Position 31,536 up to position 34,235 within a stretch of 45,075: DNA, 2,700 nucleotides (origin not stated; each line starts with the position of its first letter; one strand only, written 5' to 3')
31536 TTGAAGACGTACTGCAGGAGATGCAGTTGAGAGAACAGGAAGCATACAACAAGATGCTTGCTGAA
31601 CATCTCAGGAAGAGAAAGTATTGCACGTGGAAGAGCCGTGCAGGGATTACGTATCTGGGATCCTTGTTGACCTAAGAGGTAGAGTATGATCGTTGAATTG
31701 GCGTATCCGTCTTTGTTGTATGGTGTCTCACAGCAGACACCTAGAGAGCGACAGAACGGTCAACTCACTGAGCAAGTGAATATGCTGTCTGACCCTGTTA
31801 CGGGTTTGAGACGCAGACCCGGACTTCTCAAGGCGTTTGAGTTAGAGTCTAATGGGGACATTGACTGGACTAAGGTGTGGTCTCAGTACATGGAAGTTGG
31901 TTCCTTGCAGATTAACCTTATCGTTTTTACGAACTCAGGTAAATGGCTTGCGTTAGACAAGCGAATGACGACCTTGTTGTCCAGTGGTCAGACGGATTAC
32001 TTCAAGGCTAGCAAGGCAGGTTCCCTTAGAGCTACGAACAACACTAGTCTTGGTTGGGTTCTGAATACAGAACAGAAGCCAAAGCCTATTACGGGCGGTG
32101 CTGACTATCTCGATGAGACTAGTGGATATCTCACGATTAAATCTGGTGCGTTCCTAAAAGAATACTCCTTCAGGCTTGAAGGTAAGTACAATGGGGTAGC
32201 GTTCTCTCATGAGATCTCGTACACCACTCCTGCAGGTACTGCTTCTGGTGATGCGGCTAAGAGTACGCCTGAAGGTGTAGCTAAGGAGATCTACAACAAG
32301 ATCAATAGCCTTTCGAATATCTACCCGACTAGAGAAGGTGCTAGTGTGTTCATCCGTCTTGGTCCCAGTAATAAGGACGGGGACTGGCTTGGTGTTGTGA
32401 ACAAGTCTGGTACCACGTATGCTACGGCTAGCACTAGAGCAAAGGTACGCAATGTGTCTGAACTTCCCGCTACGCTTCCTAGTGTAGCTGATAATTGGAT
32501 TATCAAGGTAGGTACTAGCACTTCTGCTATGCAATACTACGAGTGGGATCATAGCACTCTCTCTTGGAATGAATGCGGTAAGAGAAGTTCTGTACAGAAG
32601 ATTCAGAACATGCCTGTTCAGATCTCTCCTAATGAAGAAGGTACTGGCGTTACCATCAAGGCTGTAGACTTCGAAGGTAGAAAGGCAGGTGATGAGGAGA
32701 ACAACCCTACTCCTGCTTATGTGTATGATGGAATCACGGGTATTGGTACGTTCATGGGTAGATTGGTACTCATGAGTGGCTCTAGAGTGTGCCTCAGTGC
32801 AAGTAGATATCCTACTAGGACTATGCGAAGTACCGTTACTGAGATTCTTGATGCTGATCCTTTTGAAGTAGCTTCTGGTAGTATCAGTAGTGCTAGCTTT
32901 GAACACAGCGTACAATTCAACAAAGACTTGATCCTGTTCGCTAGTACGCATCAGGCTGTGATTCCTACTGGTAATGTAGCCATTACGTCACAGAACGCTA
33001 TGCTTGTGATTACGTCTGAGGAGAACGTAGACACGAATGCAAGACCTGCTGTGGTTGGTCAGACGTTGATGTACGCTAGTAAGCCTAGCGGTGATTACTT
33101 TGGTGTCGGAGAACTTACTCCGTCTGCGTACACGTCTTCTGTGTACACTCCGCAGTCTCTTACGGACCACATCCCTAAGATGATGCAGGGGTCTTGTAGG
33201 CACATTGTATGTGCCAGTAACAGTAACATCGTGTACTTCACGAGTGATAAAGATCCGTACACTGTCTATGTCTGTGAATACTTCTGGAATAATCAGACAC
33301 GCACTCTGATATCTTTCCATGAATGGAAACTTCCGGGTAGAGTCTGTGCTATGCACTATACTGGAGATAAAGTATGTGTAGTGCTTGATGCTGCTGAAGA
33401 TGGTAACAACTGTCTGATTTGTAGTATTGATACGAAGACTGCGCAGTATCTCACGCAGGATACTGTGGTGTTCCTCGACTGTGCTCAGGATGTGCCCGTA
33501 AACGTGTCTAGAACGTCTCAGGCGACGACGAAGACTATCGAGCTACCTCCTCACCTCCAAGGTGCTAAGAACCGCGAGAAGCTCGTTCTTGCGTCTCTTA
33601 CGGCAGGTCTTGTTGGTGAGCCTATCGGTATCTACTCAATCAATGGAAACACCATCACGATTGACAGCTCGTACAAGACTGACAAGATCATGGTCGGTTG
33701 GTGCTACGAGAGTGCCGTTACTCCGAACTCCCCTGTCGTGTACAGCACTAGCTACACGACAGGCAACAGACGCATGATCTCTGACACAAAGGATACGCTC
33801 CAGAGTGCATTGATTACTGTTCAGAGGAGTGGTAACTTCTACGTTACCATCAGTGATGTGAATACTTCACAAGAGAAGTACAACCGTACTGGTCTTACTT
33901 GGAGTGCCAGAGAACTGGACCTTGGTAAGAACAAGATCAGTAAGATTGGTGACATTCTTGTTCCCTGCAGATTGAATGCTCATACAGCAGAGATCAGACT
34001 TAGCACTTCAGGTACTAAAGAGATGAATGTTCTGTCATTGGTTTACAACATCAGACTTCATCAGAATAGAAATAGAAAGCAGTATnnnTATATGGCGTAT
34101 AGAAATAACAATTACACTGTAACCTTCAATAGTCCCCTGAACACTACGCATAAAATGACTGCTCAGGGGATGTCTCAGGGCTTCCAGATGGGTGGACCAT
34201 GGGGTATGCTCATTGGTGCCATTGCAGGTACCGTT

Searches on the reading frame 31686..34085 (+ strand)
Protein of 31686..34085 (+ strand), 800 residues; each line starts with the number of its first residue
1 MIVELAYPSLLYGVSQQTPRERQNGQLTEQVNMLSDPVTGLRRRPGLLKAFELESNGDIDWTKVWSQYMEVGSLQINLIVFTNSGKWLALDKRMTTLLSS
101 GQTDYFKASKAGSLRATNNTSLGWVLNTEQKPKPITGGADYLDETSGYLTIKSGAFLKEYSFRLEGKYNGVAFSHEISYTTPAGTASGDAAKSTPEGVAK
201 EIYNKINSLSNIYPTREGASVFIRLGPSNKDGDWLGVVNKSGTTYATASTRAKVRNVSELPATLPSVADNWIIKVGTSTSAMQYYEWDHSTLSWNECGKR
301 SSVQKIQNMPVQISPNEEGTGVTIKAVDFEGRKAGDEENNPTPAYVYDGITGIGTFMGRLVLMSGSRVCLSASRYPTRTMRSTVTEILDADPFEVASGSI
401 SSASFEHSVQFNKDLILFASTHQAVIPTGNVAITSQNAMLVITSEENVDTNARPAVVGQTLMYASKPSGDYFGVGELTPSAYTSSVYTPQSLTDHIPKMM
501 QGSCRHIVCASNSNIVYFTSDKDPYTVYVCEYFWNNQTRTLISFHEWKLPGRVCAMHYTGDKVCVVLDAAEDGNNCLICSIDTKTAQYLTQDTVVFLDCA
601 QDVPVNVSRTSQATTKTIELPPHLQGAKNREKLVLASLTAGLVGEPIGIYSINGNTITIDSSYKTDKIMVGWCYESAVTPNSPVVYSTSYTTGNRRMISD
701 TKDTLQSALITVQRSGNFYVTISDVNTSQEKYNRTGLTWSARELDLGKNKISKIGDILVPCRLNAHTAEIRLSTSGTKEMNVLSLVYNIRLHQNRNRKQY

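Call 53: search_protein_families(library=pfam, proteins=[window:31686-34085:+], max_evalue=0.001)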
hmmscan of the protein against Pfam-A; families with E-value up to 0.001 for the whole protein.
window:31686-34085:+ (800 aa): 1 family
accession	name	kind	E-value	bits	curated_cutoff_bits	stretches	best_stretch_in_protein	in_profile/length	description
PF25675.1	Phage_nozzle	-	4.4e-106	356.4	27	1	4-791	5-787/794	Bacteriophage nozzle protein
